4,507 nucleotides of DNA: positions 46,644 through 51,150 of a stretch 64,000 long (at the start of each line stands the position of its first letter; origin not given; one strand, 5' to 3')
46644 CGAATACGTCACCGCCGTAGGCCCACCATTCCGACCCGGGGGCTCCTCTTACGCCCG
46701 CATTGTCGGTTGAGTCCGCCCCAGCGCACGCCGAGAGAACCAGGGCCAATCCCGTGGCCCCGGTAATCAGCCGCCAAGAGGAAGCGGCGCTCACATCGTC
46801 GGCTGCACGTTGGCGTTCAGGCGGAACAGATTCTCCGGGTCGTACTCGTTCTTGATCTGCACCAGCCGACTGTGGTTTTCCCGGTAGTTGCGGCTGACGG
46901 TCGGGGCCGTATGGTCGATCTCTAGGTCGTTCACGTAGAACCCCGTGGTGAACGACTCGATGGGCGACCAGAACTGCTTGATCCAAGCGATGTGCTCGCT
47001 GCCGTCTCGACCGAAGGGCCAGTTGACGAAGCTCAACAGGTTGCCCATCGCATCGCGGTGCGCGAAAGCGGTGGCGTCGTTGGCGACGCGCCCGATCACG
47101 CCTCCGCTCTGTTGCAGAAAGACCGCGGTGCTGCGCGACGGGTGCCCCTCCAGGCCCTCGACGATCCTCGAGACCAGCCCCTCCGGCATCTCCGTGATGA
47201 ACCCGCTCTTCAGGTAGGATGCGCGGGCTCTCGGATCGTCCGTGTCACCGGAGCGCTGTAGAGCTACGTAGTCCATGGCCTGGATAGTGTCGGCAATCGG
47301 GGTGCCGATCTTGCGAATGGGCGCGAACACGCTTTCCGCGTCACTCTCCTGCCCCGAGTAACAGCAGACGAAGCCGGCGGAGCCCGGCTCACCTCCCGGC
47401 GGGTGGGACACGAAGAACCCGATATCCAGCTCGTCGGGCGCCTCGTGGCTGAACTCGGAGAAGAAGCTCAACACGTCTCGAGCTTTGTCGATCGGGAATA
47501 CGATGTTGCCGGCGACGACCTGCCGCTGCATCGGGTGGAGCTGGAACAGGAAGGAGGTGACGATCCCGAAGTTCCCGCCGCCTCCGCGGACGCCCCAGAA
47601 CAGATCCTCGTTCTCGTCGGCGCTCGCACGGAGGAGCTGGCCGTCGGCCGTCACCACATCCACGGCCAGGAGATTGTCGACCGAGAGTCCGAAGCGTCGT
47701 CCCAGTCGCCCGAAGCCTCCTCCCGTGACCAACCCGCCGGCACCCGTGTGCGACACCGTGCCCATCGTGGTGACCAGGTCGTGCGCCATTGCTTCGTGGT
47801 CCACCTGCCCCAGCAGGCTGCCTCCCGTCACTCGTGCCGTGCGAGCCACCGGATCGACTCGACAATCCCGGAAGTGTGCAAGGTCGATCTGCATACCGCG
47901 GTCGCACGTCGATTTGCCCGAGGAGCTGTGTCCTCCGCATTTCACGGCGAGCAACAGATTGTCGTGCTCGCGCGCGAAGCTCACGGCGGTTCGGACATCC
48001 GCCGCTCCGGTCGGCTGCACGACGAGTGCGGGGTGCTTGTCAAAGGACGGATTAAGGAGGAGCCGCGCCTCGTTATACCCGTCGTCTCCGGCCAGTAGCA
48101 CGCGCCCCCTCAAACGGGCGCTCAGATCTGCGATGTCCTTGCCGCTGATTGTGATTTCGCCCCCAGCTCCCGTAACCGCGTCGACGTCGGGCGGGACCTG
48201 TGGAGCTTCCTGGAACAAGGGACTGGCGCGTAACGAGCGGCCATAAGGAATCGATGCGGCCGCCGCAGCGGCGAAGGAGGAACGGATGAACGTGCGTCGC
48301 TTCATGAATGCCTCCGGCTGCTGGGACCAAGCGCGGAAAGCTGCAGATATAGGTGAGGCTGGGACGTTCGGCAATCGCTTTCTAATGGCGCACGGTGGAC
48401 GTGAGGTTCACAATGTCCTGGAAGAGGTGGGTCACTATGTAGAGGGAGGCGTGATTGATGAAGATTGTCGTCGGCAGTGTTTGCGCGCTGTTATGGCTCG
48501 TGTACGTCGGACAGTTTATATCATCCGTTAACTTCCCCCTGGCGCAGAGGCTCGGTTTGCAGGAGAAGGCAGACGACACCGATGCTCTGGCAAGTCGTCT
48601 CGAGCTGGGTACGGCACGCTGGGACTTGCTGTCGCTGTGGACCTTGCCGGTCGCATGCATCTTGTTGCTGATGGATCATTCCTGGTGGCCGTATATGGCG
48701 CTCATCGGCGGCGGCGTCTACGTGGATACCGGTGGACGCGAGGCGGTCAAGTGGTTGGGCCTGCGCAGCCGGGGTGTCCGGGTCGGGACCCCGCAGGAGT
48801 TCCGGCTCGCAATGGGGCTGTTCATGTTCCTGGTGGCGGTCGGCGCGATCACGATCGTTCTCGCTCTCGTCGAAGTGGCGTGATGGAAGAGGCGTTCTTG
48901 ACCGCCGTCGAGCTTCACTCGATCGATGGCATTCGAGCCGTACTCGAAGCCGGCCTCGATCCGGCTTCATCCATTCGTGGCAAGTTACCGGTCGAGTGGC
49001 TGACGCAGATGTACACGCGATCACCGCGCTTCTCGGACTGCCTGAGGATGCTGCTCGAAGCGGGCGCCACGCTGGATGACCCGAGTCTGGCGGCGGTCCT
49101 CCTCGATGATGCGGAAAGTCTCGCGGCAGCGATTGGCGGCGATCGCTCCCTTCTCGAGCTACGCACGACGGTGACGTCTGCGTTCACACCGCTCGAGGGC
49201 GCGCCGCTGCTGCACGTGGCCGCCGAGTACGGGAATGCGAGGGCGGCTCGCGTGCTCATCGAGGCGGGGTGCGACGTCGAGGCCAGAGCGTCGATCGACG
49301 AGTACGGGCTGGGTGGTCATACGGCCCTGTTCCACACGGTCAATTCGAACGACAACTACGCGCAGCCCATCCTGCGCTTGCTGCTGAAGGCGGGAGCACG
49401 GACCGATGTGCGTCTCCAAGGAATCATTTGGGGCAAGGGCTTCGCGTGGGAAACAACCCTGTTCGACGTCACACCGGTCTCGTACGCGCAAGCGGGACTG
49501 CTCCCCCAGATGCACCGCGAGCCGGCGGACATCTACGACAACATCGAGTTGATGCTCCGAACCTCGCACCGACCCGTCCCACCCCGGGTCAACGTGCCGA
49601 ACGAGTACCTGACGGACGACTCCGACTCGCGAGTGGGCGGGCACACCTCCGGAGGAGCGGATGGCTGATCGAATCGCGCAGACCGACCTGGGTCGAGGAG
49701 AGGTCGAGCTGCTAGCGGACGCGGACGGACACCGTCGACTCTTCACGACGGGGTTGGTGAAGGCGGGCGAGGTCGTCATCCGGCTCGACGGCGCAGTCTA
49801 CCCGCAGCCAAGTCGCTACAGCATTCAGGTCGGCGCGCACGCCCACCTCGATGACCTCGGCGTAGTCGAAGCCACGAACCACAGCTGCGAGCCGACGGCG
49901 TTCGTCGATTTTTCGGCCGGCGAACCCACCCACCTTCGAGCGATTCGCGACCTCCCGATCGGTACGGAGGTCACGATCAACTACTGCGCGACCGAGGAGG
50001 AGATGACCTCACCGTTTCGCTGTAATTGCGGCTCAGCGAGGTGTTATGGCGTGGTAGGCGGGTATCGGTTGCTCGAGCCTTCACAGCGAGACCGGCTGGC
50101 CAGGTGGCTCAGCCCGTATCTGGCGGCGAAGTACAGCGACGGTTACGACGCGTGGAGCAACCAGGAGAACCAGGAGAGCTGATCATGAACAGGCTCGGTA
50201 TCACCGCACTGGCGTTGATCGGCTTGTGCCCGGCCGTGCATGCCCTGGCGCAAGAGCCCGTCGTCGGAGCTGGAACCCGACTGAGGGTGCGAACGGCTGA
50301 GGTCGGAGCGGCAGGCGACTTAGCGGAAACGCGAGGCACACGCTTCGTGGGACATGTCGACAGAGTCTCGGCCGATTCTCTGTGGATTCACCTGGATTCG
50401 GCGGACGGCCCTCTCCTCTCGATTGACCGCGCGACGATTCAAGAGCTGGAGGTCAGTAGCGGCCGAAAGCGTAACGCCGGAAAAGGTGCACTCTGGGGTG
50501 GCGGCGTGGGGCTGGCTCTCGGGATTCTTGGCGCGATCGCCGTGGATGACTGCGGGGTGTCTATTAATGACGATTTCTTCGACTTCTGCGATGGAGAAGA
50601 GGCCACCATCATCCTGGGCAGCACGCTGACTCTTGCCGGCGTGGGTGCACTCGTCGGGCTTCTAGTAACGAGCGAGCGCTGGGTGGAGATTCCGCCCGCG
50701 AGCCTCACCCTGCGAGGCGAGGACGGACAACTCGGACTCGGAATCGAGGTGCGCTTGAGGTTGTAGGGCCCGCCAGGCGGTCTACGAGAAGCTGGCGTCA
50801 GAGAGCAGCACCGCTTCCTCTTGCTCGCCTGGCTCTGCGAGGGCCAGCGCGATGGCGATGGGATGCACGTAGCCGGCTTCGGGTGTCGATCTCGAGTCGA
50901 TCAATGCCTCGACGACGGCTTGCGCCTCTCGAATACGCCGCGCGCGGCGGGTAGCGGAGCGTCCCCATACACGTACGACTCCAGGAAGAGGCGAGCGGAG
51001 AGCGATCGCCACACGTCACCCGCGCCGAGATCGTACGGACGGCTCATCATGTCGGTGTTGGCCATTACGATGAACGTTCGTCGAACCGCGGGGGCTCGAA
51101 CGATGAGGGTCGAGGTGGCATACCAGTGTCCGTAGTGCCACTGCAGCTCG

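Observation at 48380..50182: Eukaryote-like cassette: small membrane protein - ankyrin-repeat protein - SET-domain methyltransferase, translationally coupled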

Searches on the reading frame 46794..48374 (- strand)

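Call 8: search_protein_families(library=pfam, proteins=[window:46794-48374:-], max_evalue=0.1)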
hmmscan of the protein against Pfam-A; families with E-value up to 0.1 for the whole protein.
window:46794-48374:- (527 aa): 3 families
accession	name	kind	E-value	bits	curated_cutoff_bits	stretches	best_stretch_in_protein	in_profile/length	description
PF01565.28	FAD_binding_4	-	7.7e-24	84.4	26.4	1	115-250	1-138/139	FAD binding domain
PF08031.17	BBE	-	4.7e-09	36.6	20.6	1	493-523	14-44/45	Berberine and berberine like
PF10518.14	TAT_signal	-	0.066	13.6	22.7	0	24-41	2-19/21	TAT (twin-arginine translocation) pathway signal sequence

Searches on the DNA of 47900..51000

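Call 88: search_rna_families(source=window, start=47900, end=51000, threshold=evalue, max_evalue=1)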
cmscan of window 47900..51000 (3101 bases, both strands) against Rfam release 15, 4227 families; matches with E-value up to 1: 1.
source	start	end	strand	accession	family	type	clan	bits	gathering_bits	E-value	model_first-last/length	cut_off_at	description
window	50781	50855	-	RF01383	GRIK4_3p_UTR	Gene;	-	21.4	38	0.33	1-94/94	no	GRIK4 3 prime UTR element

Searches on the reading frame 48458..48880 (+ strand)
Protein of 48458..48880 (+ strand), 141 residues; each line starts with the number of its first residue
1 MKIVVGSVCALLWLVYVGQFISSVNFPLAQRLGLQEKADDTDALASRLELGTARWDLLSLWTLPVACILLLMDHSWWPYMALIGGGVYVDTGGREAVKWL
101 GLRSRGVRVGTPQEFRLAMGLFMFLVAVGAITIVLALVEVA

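Call 8: search_protein_families(library=pfam, proteins=[window:48458-48880:+], max_evalue=0.1)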
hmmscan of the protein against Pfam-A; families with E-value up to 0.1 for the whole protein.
window:48458-48880:+ (141 aa): 0 families

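Call 9: search_protein_families(library=ncbifam, proteins=[window:48458-48880:+], max_evalue=0.1)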
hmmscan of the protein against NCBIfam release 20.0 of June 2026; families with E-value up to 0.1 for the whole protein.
window:48458-48880:+ (141 aa): 0 families

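Call 31: find_homologous_proteins(query=window:48458-48880:+)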
Query window:48458-48880:+ (141 aa): 166 proteins with E <= 0.001 among 257 candidates; the best 120 are listed.
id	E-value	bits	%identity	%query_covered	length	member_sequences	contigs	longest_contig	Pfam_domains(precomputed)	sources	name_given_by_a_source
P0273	1.5e-85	302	100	100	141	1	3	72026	-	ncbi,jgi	jgi:hypothetical protein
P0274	2.3e-62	227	75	89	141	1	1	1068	-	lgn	-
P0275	4.1e-57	210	71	99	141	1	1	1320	-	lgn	-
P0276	1.5e-52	195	65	97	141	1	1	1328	-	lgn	-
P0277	5.6e-52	194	65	99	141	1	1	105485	-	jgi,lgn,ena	-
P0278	1.4e-51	192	64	99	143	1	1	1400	-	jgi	jgi:hypothetical protein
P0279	1.7e-50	189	64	99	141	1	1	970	-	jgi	jgi:hypothetical protein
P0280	3.9e-50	188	63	99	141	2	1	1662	-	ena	-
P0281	1.3e-49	186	61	99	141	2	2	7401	-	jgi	-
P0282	4.4e-49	184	64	99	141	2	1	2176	-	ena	-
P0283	4.7e-49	184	62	99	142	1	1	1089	-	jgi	-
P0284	7.0e-49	183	64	99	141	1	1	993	-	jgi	-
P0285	1.1e-48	183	62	99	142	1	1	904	-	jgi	jgi:hypothetical protein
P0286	1.4e-48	182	60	100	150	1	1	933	-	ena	-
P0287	1.7e-48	182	62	95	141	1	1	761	-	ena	-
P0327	9.8e-42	160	58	99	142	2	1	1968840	-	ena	-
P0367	1.6e-35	140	53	97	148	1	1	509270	-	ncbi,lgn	-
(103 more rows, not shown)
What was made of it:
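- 48458..48883 (+): ORF1: 141-aa small membrane protein of a conserved bacterial family with no Pfam or NCBIfam model. 166 homologues at 50-75% identity, mostly 141-143 aa (call 31).
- Checked: ORF1 relatives are 141 aa with 99-100% coverage (call 31).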

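Call 32: find_encoding_contigs(protein=P0277, flank=5000, max_places=2)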
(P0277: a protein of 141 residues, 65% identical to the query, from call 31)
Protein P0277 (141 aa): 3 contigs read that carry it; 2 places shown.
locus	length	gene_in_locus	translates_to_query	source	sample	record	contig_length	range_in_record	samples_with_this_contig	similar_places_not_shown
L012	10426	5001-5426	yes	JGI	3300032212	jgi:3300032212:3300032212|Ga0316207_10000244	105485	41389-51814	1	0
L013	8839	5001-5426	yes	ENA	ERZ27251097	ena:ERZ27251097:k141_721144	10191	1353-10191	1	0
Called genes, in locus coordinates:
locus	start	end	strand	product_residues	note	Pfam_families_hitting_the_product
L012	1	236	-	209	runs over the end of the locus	-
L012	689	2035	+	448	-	PF00202:Aminotran_3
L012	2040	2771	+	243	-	PF20260:PUA_4, PF04452:Methyltrans_RNA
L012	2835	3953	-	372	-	PF26514:DUF8173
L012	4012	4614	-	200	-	PF13505:OMP_b-brl (weak)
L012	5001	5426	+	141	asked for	-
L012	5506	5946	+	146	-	-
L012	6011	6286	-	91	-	-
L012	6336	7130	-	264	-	PF00753:Lactamase_B (weak), PF13483:Lactamase_B_3, PF19583:ODP (weak), PF12706:Lactamase_B_2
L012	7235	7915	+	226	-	PF14234:DUF4336 (faint)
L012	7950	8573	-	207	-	PF27545:CsoS1D_N, PF00936:BMC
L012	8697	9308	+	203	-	PF00293:NUDIX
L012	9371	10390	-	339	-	PF00126:HTH_1, PF03466:LysR_substrate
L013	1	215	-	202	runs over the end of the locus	-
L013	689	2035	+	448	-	PF00202:Aminotran_3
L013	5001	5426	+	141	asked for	-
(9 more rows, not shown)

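Call 33: find_encoding_contigs(protein=P0327, flank=5000, max_places=2)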
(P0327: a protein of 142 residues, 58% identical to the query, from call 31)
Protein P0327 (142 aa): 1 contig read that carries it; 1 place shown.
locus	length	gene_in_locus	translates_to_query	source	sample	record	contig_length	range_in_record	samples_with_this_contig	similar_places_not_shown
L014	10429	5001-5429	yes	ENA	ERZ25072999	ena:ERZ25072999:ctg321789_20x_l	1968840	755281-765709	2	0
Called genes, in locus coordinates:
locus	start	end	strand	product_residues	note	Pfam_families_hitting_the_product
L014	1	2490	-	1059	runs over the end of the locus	PF13240:Zn_Ribbon_1 (weak), PF10101:DUF2339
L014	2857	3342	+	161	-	PF14588:YjgF_endoribonc (weak)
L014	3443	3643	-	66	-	-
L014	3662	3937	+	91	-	-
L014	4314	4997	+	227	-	-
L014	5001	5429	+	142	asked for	-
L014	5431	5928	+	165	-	-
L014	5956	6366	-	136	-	PF01850:PIN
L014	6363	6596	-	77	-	-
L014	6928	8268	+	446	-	PF04075:F420H2_quin_red (weak), PF01738:DLH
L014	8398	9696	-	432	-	PF07690:MFS_1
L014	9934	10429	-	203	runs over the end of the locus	PF01810:LysE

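Call 34: find_encoding_contigs(protein=P0367, flank=5000, max_places=2)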
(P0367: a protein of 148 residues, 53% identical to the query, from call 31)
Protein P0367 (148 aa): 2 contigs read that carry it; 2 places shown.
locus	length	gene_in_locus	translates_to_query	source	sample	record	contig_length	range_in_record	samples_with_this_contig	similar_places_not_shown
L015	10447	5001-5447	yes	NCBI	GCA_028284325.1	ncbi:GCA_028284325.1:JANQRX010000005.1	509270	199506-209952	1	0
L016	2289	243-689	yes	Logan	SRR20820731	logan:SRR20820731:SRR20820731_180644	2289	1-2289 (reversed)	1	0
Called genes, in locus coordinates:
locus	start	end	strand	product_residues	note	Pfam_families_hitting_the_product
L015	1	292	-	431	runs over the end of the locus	PF00909:Ammonium_transp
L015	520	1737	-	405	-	PF00909:Ammonium_transp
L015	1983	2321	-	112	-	PF00543:P-II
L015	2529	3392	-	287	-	PF13622:4HBT_3, PF20789:4HBT_3C, PF02551:Acyl_CoA_thio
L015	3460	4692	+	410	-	PF01266:DAO (faint), PF01494:FAD_binding_3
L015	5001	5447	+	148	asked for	-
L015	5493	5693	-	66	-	PF03966:Trm112p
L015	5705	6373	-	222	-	PF02190:LON_substr_bdg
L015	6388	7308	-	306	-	PF00085:Thioredoxin, PF13098:Thioredoxin_2 (weak), PF14559:TPR_19, PF14561:TPR_20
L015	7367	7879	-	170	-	PF04073:tRNA_edit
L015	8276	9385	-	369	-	PF22769:DCD (weak)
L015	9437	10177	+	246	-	-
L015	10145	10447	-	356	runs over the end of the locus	PF00709:Adenylsucc_synt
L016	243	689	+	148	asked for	-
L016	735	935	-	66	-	PF03966:Trm112p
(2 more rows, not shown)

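Call 45: find_encoding_contigs(protein=P0274, flank=3000, max_places=3)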
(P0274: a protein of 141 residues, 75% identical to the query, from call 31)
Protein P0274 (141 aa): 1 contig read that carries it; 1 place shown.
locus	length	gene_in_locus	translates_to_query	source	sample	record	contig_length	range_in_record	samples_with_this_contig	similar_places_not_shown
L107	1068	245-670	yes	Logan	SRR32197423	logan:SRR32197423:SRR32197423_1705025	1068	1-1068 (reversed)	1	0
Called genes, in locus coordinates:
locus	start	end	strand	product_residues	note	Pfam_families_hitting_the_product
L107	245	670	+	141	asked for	-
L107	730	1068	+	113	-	?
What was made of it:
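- That contig ends before any downstream SET gene could be seen (call 45).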

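Call 47: find_encoding_contigs(protein=P0275, flank=3000, max_places=3)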
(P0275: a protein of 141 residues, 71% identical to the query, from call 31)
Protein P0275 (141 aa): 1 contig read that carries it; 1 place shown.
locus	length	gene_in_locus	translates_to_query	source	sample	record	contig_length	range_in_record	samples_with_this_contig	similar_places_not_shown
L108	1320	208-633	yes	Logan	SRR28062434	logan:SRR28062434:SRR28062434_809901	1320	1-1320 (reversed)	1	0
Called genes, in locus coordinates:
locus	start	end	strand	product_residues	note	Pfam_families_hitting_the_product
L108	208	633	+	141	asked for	-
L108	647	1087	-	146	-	-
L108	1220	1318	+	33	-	?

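Call 69: search_protein_families(library=padloc, proteins=[window:48458-48880:+], max_evalue=0.01)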
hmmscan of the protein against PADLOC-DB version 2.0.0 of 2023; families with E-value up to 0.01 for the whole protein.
window:48458-48880:+ (141 aa): 0 families
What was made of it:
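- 48458..48883 (+): No family hits (calls 8, 9, 69).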
